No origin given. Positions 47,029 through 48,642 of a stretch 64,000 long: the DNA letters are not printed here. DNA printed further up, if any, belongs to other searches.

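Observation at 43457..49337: LivJ-type binding lipoprotein translationally coupled to an MMPL (RND) exporter, with a glutaminyl cyclase upstream and an MFS transporter downstream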

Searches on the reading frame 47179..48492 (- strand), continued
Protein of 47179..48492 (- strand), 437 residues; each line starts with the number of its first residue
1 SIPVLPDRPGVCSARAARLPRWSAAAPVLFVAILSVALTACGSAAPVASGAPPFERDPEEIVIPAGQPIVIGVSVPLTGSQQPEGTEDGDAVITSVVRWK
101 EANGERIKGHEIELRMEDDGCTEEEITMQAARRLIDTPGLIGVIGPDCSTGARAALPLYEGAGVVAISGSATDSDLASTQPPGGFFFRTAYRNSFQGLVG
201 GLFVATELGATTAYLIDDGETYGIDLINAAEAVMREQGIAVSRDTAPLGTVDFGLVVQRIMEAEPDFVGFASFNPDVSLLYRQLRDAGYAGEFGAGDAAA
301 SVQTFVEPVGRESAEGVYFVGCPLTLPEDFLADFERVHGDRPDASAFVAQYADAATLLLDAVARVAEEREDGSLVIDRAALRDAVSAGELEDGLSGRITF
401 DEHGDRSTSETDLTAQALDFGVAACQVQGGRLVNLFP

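Call 16: search_solved_structures(query=window:47179-48387:-, max_evalue=0.001, show_alignments=2)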
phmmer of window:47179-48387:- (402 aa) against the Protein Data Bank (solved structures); distinct sequences matched with E-value up to 0.001: 26.
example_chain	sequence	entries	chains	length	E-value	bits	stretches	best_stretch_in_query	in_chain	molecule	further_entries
8z0g_A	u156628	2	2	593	1.9e-19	73.4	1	68-292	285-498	Leu/Ile/Val-binding protein,Leu/Ile/Val-binding protein,mNeonGreen | NeIle,Leu/Ile/Val-binding protein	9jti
3td9_A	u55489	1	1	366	3.4e-19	72.5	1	69-373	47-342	Branched chain amino acid ABC transporter, periplasmic amino acid-binding protein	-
2liv_A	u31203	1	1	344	1.3e-18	70.5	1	67-372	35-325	LEUCINE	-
1z15_A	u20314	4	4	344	2.4e-18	69.7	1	67-372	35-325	Leu/Ile/Val-binding protein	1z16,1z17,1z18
4n0q_A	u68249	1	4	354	9.3e-15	57.9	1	34-378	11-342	Leu/Ile/Val-binding protein homolog 3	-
1usg_A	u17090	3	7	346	2.2e-14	56.6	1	71-310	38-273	LEUCINE-SPECIFIC BINDING PROTEIN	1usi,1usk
2lbp_A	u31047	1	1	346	7e-14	55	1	71-310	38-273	LEUCINE-BINDING PROTEIN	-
3hut_A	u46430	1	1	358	2.1e-12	50.1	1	34-382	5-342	putative branched-chain amino acid ABC transporter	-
3ipc_A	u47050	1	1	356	8.4e-11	44.9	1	34-371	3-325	ABC transporter, substrate binding protein (Amino acid)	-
3ip5_A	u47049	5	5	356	1e-10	44.6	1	34-371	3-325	ABC transporter, substrate binding protein (Amino acid)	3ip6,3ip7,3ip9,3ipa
4gnr_A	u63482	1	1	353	5e-10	42.3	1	34-366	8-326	ABC transporter substrate-binding protein-branched chain amino acid transport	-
4ey3_A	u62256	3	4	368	1.9e-08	37.1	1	34-341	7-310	Twin-arginine translocation pathway signal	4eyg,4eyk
4f06_A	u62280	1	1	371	4.4e-08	35.9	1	61-233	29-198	Extracellular ligand-binding receptor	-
4evs_A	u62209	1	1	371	1e-07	34.7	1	61-233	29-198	PUTATIVE ABC TRANSPORTER SUBUNIT, SUBSTRATE-BINDING COMPONENT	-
4mpt_A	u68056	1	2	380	1.4e-07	34.3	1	31-262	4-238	Putative leu/ile/val-binding protein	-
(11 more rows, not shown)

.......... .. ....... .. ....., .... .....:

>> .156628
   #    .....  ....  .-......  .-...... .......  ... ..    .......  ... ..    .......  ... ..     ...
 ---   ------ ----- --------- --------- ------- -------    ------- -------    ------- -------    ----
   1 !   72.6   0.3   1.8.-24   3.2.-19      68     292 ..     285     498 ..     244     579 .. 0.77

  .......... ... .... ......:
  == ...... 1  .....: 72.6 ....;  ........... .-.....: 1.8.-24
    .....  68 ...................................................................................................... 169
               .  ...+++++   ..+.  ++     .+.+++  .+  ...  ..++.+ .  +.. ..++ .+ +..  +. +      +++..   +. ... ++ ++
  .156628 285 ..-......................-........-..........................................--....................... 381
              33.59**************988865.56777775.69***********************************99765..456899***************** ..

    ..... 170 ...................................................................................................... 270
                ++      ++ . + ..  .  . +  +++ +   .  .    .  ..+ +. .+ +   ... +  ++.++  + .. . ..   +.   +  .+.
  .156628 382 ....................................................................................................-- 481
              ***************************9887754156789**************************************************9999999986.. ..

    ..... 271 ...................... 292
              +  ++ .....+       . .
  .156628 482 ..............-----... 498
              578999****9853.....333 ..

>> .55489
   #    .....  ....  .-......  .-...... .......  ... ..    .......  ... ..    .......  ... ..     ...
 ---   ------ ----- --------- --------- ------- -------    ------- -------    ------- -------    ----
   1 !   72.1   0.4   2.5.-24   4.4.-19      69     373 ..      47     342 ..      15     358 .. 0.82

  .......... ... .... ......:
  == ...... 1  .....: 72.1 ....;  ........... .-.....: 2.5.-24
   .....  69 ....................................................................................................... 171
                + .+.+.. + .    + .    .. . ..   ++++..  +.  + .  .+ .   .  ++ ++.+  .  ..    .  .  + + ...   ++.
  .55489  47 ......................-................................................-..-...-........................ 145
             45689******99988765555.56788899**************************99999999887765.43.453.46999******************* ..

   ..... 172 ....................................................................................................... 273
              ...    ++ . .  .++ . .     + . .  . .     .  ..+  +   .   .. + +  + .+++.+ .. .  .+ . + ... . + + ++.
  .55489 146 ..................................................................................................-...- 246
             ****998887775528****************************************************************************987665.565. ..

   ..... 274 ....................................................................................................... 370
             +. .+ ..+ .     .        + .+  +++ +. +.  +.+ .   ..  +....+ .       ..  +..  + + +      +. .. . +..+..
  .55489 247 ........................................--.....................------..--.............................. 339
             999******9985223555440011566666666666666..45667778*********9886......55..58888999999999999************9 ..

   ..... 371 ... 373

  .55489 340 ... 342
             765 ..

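Call 18: find_related_loci(query=A1, collection=genome_contigs, flank=10000)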
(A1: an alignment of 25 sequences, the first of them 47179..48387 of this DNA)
Query A1 (402 aa) in genome_contigs; peptide patterns used: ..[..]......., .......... (x = any residue, [..] = any of these).
115 stretches matched a pattern; 41 encode a relative of the query (tblastn E <= 1e-3); 41 distinct loci.
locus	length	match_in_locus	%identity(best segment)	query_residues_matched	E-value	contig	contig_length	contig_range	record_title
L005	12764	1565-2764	62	6-402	2e-164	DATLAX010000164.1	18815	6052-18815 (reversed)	MAG TPA_asm: Dehalococcoidia bacterium isolate SMAG_U14283 k141_2154788, whole genome shotgun sequence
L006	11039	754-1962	63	2-402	7e-163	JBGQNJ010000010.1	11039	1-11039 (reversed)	MAG: Dehalococcoidia bacterium isolate OBJ2_061818_130_50 k141_1339084_length_11039_cov_24.6487, whole genome shotgun se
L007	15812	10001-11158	63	17-402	3e-159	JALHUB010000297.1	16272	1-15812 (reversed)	MAG: Dehalococcoidia bacterium isolate PFL39 seq_4465134, whole genome shotgun sequence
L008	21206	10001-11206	61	4-402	2e-157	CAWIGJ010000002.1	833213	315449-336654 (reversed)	MAG: uncultured Chloroflexia bacterium isolate MFD03726.bin.1.243 genome assembly, contig: contig_19193, whole genome sh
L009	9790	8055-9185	63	26-402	9e-157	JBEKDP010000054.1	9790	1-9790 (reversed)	MAG: Dehalococcoidia bacterium isolate SPRUCE 186 SPRUCE_186_54, whole genome shotgun sequence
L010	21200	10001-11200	60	6-402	2e-156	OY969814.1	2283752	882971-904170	MAG: uncultured Chloroflexia bacterium isolate MFD01299.bin.1.79 genome assembly, chromosome: 1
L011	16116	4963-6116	63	18-402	1e-148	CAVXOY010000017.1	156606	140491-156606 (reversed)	MAG: uncultured Chloroflexia bacterium isolate MFD00709.bin.2.102 genome assembly, contig: contig_43149, whole genome sh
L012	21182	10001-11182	58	21-401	2e-141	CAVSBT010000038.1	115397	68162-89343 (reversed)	MAG: uncultured Chloroflexia bacterium isolate MFD04408.bin.2.164 genome assembly, contig: contig_47853, whole genome sh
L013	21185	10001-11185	53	7-402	1e-130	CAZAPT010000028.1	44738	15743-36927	MAG TPA_asm: uncultured Dehalococcoidia bacterium isolate binchicken_co185_280 genome assembly, contig: NODE_1061_length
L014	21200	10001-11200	53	3-402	2e-127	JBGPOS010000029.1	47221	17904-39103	MAG: Tepidiformaceae bacterium isolate OBJ_0618_7090110_186 k141_9471400_length_47221_cov_14.0400, whole genome shotgun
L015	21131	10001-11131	57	37-401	3e-126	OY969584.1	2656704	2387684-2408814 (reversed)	MAG: uncultured Chloroflexia bacterium isolate MFD01299.bin.c.4 genome assembly, chromosome: 1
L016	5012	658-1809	56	18-402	4e-126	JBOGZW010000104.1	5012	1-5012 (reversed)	MAG: Gaiellaceae bacterium isolate SD8021_metabat2.bin.7 NODE_1185_length_5012_cov_2.037052, whole genome shotgun sequen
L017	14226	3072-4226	54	6-400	1e-118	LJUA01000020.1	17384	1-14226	MAG: Dehalococcoidia bacterium SM23_28_2 WORSMTZ_6127, whole genome shotgun sequence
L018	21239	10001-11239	51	1-401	1e-118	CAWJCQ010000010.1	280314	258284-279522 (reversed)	MAG: uncultured Acidimicrobiia bacterium isolate MFD04944.bin.1.304 genome assembly, contig: contig_31612, whole genome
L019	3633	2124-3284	51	26-401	9e-120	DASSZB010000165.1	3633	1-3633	MAG TPA_asm: Dehalococcoidia bacterium isolate SMAG_U696 k141_190674, whole genome shotgun sequence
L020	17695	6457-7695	52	16-401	1e-116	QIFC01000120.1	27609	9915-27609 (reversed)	MAG: Chloroflexi bacterium isolate SZUA-185 Ga0063294_10000394, whole genome shotgun sequence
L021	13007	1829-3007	54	19-400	2e-116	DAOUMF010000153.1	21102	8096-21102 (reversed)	MAG TPA_asm: Dehalococcoidia bacterium isolate W31_80 k127_495954, whole genome shotgun sequence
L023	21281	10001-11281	52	1-400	4e-116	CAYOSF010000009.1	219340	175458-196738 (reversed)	MAG TPA_asm: uncultured Dehalococcoidia bacterium isolate SRP323688_co1_41 genome assembly, contig: NODE_105_length_2193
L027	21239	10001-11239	52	16-401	9e-111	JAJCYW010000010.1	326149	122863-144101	MAG: Chloroflexota bacterium isolate OFTM331 OFTM331_9, whole genome shotgun sequence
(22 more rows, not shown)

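Call 34: predict_structure(alignment_id=A1)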
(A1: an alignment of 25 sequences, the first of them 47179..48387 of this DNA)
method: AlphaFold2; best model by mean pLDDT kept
length: 402 residues; sequences in the alignment: 25
mean_pLDDT: 92.4   pTM: 0.89
mean pLDDT of the five models: 92.4, 92.1, 91.7, 89.7, 89.6
residues with pLDDT >= 90: 344; 70-90: 36; 50-70: 3; < 50: 19
segments of 3 or more residues with pLDDT < 50: 1-19
pLDDT, mean of each block of 10 residues (from residue 1): 36 40 85 98 89 98 98 98 92 97 97 92 95 95 89 96 98 98 95 98 98 95 98 95 97 98 88 94 94 97 92 97 99 97 98 96 96 95 95 94 82
secondary structure, 60 per line:
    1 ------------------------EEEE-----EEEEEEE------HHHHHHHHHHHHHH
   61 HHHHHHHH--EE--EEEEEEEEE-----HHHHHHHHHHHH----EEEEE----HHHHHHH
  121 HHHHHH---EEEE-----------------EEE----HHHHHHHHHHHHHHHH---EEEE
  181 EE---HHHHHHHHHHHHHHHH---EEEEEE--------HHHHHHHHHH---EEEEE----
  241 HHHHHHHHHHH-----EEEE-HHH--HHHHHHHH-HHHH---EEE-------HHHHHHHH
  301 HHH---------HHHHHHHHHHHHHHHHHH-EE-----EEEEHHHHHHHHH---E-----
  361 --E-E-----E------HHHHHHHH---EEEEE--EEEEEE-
elements in order: E25-28 E34-40 H47-68 E75-83 H89-100 E105-109 H114-126 E130-133 E151-153 H158-173 E177-182 H186-201 E205-210 H219-228 E232-236 H241-251 E257-260 H267-274 H276-279 E283-285 H293-303 H313-330 E339-342 H343-351 H378-385 E389-393 E396-401

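Call 36: fold_search(model_id=the predicted structure, library=pdb)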
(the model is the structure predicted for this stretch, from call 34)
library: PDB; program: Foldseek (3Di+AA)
matches with E <= 10: 1925; with E <= 0.001: 1050
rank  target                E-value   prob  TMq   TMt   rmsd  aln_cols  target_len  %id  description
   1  3td9                  1.0e-27  1.00  0.74  0.84   3.6       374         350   24  Crystal structure of a Leucine binding protein LivK (TM1135) from Thermotoga maritima MSB8 at 1.90 A resolution (released 2011-09-07)
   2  4gnr                  2.5e-26  1.00  0.74  0.84   3.3       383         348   21  1.0 Angstrom resolution crystal structure of the branched-chain amino acid transporter substrate binding protein LivJ fr (released 2012-09-05)
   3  3hut                  2.2e-25  1.00  0.67  0.77   4.4       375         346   23  Crystal structure of a putative branched-chain amino acid ABC transporter from Rhodospirillum rubrum (released 2009-06-30)
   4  4n0q_B                1.6e-24  1.00  0.74  0.85   3.4       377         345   24  Crystal Structure of an ABC transporter, substrate-binding protein from Brucella melitensis 16M in complex with L-Leuc (released 2013-11-06)
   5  1z15                  2.2e-24  1.00  0.62  0.70   5.3       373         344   22  Crystal structure analysis of periplasmic Leu/Ile/Val-binding protein in superopen form (released 2005-10-04)
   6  4n0q_A                2.7e-24  1.00  0.74  0.85   3.6       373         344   24  Crystal Structure of an ABC transporter, substrate-binding protein from Brucella melitensis 16M in complex with L-Leuc (released 2013-11-06)
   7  9jti                  5.5e-24  1.00  0.71  0.52   3.2       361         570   24  X-ray structure of NeIle indicator complexed with isoleucine (released 2024-12-25)
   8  3ipc                  5.7e-23  1.00  0.74  0.84   3.3       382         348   19  Structure of ATU2422-GABA F77A mutant receptor in complex with leucine (released 2010-07-14)
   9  3ip5                  8.7e-23  1.00  0.73  0.83   3.5       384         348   19  Structure of Atu2422-GABA receptor in complex with alanine (released 2010-07-14)
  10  8z0g                  1.8e-22  1.00  0.72  0.52   3.1       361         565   24  Crystal structure of NeIle complexed with isoleucine (released 2024-12-25)
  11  1usg                  2.1e-22  1.00  0.57  0.64   6.2       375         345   21  L-leucine-binding protein, apo form (released 2003-12-18)
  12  4evq_A                3.5e-22  1.00  0.67  0.74   4.2       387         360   17  Crystal structure of ABC transporter from R. palustris - solute binding protein (RPA0668) in complex with 4-hydroxyben (released 2012-05-23)
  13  2liv                  6.0e-22  1.00  0.66  0.75   4.6       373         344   22  PERIPLASMIC BINDING PROTEIN STRUCTURE AND FUNCTION. REFINED X-RAY STRUCTURES OF THE LEUCINE/ISOLEUCINE/VALINE-BINDING PR (released 1989-07-12)
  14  8wch_A                8.5e-22  1.00  0.75  0.76   3.5       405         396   20  Crystal structure of SAR11_0655 bound to a co-purified ligand, L-pyroglutamate (released 2024-07-17)
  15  4zpj                  9.0e-22  1.00  0.72  0.78   3.7       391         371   20  ABC transporter substrate-binding protein from Sphaerobacter thermophilus (released 2015-05-20)
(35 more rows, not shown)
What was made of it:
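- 47179..48489 (-): LivJ/LivK-fold (Peripla_BP_6, type I) solute-binding lipoprotein, a 436-codon precursor including the stop at 47181-47179. AF2 model pLDDT 92.4, with best PDB folds LivK 3td9, LivJ 4gnr and 4n0q at TMt 0.84 (calls 34, 36).
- On LivJ/LivK-type type I periplasmic binding protein (Pfam Peripla_BP_6): Foldseek best hits are LivK 3td9 (E 1e-27, TMt 0.84), LivJ 4gnr and 4n0q (calls 34, 36).
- Its fold matches amino-acid binders (call 36). A LivJ-type SBP that binds L-pyroglutamate exists (PDB 8wch, call 36).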
